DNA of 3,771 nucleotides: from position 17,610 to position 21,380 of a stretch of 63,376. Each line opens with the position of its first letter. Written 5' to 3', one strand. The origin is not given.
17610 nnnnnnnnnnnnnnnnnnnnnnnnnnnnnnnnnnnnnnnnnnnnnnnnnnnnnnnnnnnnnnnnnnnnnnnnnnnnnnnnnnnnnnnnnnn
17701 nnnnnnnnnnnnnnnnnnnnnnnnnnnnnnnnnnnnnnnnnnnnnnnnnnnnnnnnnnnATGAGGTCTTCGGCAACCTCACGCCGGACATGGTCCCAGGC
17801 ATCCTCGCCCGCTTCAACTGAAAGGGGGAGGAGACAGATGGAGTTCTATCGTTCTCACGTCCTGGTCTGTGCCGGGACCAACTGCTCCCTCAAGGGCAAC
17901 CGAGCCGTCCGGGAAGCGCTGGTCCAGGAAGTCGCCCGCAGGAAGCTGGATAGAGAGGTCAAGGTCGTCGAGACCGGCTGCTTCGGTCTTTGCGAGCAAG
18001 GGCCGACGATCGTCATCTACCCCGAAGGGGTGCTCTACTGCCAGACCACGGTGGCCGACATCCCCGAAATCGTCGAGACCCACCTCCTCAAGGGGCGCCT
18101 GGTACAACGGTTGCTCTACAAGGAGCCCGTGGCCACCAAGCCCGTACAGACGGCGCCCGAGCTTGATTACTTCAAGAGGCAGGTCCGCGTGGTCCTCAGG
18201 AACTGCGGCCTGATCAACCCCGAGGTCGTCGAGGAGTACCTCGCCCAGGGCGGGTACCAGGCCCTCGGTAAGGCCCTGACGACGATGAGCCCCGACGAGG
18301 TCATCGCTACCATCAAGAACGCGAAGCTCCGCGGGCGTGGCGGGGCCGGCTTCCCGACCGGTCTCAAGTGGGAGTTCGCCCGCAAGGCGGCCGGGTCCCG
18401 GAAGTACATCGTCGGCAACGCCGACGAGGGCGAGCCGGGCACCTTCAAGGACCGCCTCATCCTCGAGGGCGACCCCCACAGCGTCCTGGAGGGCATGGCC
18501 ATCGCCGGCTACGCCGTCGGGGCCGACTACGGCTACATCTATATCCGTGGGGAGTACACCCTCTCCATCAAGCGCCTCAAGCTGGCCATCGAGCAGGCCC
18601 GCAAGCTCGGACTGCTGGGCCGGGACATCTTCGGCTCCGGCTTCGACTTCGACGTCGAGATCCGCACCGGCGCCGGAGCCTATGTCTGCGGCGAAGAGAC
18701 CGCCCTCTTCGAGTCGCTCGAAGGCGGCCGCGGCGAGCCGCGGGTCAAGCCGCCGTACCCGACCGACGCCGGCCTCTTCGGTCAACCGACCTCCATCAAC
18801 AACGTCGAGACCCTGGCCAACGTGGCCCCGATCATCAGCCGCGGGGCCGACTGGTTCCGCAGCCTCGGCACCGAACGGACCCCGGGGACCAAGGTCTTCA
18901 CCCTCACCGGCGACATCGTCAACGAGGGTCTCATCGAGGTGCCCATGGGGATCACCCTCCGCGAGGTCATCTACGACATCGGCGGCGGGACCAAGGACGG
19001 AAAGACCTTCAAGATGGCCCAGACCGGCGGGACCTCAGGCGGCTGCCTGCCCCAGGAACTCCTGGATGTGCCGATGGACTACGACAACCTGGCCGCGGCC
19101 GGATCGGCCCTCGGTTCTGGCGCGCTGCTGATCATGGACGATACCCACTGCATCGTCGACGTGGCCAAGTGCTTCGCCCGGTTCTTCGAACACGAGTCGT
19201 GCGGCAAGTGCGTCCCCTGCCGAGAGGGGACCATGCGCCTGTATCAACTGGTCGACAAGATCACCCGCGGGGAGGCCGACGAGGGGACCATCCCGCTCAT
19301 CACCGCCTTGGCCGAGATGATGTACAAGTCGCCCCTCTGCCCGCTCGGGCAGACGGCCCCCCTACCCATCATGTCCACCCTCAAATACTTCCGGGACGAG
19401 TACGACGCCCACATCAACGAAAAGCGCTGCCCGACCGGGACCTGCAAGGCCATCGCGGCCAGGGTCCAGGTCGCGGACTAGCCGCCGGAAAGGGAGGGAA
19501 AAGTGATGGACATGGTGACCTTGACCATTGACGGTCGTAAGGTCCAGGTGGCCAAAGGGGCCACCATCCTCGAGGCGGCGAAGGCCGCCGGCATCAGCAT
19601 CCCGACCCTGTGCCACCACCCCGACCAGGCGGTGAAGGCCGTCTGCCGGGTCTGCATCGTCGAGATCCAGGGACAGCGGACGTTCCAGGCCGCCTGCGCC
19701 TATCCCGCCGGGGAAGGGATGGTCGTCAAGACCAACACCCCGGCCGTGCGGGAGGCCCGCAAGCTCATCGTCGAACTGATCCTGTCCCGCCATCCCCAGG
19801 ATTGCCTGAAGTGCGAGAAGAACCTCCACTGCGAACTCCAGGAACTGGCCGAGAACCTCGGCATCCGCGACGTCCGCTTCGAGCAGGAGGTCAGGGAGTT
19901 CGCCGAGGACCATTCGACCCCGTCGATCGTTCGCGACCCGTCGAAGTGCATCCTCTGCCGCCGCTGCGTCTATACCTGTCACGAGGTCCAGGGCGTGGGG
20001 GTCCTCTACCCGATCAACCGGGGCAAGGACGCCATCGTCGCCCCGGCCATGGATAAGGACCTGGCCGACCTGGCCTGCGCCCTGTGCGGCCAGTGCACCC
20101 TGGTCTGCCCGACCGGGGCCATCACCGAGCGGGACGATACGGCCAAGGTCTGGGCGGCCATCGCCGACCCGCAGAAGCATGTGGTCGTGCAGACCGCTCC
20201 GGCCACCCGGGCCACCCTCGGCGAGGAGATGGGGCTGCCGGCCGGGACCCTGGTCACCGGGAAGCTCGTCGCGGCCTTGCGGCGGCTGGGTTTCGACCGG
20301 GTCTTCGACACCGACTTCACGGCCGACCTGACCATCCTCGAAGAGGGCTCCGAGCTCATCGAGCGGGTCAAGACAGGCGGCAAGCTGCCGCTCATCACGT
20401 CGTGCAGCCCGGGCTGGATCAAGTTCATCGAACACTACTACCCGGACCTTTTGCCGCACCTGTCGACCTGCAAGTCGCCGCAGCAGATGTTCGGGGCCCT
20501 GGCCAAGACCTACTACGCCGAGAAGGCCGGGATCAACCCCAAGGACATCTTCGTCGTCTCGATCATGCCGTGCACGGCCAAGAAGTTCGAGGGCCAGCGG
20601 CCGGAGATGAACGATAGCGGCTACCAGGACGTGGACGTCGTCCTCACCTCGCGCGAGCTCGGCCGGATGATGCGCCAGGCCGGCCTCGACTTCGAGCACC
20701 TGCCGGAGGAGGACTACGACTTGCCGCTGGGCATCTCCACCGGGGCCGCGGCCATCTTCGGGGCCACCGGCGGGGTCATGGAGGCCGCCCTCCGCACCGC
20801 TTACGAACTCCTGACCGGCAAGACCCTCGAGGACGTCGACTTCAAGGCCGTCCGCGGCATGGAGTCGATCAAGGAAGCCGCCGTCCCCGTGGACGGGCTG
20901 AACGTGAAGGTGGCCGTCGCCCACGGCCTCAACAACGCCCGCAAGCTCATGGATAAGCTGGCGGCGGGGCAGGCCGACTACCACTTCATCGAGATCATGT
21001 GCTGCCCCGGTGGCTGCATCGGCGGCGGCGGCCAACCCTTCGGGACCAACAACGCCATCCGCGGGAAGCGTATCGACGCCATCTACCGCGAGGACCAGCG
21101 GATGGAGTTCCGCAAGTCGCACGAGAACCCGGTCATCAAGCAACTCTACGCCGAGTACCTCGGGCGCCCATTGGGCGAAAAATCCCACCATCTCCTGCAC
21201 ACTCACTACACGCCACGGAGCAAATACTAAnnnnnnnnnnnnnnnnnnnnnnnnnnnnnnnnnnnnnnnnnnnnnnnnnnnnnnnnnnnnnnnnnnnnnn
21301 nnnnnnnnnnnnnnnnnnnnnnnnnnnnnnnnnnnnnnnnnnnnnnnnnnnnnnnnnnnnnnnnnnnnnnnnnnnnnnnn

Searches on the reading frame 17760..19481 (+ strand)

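Call 3: search_protein_families(library=pfam, proteins=[window:17760-19481:+], max_evalue=0.001)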
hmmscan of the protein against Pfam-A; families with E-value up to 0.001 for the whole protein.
window:17760-19481:+ (573 aa): 4 families
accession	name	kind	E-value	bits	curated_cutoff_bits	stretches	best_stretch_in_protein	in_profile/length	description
PF01512.22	Complex1_51K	-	3.7e-48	163.7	31.2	1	185-356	1-149/150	Nuo51 FMN-binding domain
PF10589.14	NADH_4Fe-4S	-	1.3e-30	105.5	23.5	1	467-551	1-85/85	NADH-ubiquinone oxidoreductase-F iron-sulfur binding region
PF01257.25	2Fe-2S_thioredx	-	3.7e-08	33.8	24.8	1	31-106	65-142/145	Thioredoxin-like [2Fe-2S] ferredoxin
PF10531.15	SLBB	-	1.2e-06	28.6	27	1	379-428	1-53/55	SLBB domain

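Call 5: search_protein_families(library=ncbifam, proteins=[window:17760-19481:+])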
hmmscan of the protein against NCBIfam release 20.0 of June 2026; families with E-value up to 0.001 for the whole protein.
window:17760-19481:+ (573 aa): 10 families
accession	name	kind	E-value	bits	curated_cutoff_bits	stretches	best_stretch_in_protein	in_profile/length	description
TIGR01959.1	nuoF_fam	equivalog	1.7e-157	524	558.65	1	154-552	11-410/410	NADH-quinone oxidoreductase subunit NuoF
NF010120.0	PRK13596.1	equivalog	3.3e-126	421.3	389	1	159-559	22-424/433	NADH-quinone oxidoreductase subunit NuoF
NF008436.0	PRK11278.1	equivalog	3.5e-122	408.5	749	1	154-566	24-440/448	NADH-quinone oxidoreductase subunit NuoF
NF041612.1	fdxn_Clost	equivalog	2.5e-20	72.9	150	1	42-119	24-101/102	2Fe-2S ferredoxin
NF041613.1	fdxn_Azotob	equivalog_domain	7.6e-14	51.9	195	1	41-115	23-97/107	2Fe-2S ferredoxin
TIGR04481.1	PR_assoc_PrdC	equivalog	7.9e-11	41.4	490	1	178-361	73-228/425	proline reductase-associated electron transfer protein PrdC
TIGR01945.1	rnfC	subfamily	2.7e-09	36.1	245.95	1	171-279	114-220/435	RnfABCDGE type electron transport complex subunit C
NF003454.1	PRK05035.1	equivalog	1.1e-08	34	345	1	172-410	117-320/556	electron transport complex subunit RsxC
TIGR01958.1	nuoE_fam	subfamily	1.4e-06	28.5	142.4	1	31-106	68-145/148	NADH-quinone oxidoreductase subunit NuoE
NF005722.0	PRK07539.1-2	equivalog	3.1e-05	24.1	141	1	31-106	77-154/157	NADH-quinone oxidoreductase subunit NuoE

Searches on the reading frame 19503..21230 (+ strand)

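Call 3: search_protein_families(library=pfam, proteins=[window:19503-21230:+], max_evalue=0.001)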
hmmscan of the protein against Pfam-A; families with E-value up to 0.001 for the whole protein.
window:19503-21230:+ (575 aa): 12 families
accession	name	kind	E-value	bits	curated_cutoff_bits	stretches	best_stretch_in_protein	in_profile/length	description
PF02906.19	Fe_hyd_lg_C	-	2.1e-102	342.4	22.1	1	225-509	1-245/245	Iron only hydrogenase large subunit, C-terminal domain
PF02256.22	Fe_hyd_SSU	-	2.7e-25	88.6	24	1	518-572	2-56/56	Iron hydrogenase small subunit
PF13510.11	Fer2_4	-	7.3e-21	74.5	22.8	1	3-79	2-81/82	2Fe-2S iron-sulfur cluster binding domain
PF10588.14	NADH-G_4Fe-4S_3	-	3e-16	59.1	27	1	86-125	1-40/40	NADH-ubiquinone oxidoreductase-G iron-sulfur binding region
PF22117.2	Fer4_Nqo3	-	5.1e-08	33.4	27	1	140-208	2-67/67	NADH-quinone oxidoreductase subunit 3, ferredoxin-like domain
PF13237.11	Fer4_10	-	1.1e-06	29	25.5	0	191-215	8-34/53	4Fe-4S dicluster domain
PF13183.11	Fer4_8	-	6.6e-06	27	27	1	147-205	3-67/68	4Fe-4S dicluster domain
PF12837.12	Fer4_6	-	6.9e-06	26.2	25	1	142-161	2-21/24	4Fe-4S binding domain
PF12838.12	Fer4_7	-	9.8e-06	26.4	27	1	148-206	1-52/52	4Fe-4S dicluster domain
PF13187.11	Fer4_9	-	1.9e-05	25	27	1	148-207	1-52/52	4Fe-4S dicluster domain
PF12797.12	Fer4_2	-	6.7e-05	23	24.5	0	142-160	3-21/22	4Fe-4S binding domain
PF00037.32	Fer4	-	0.00026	21.1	21.1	1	192-208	8-24/24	4Fe-4S binding domain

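Call 5: search_protein_families(library=ncbifam, proteins=[window:19503-21230:+])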
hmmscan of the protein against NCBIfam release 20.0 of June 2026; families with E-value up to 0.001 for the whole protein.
window:19503-21230:+ (575 aa): 13 families
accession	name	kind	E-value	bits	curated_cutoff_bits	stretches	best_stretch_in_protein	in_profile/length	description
NF040763.1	FeFe_hydrog_A6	exception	1.9e-280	931.2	765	1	5-572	1-571/571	NADH-dependent [FeFe] hydrogenase, group A6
NF040762.1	Hydr_FeFe_Clost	exception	1.4e-185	618.3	900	1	6-570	2-572/572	ferredoxin hydrogenase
TIGR02512.1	FeFe_hydrog_A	subfamily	2e-164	546.9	405.95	1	141-512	1-373/375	[FeFe] hydrogenase, group A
NF005745.0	PRK07569.1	equivalog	1.5e-56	191.5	333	1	2-214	1-214/238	bidirectional hydrogenase complex protein HoxU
TIGR04105.1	FeFe_hydrog_B1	subfamily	1.5e-50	172.3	450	2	145-459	140-429/462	monomeric [FeFe] hydrogenase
TIGR01973.1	NuoG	equivalog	9.1e-48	163.5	470.05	1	7-210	1-201/606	NADH-quinone oxidoreductase subunit NuoG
NF005895.0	PRK07860.1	equivalog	5.5e-39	133.8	802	1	2-209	15-222/811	NADH-quinone oxidoreductase subunit G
NF006305.0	PRK08493.1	equivalog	4.6e-37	127.5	591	1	4-211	1-225/819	NADH-quinone oxidoreductase subunit G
NF009454.0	PRK12814.1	equivalog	5.1e-27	94.5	916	1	2-105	1-105/657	putative NADPH-dependent glutamate synthase small subunit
TIGR02179.1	PorD_KorD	subfamily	0.00018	21.6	60.05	0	191-213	26-48/78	2-oxoacid:acceptor oxidoreductase, delta subunit, pyruvate/2-ketoisovalerate family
NF004540.0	PRK05888.2-1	equivalog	0.00046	19.8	215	1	146-208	43-104/139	NADH-quinone oxidoreductase subunit NuoI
TIGR03149.1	cyt_nit_nrfC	equivalog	0.00077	18.9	377.6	0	139-214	38-118/225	cytochrome c nitrite reductase Fe-S protein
NF045874.1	Vhu_polyferre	exception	0.00094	18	600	1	148-216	88-154/381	F420-non-reducing hydrogenase associated-polyferredoxin VhuB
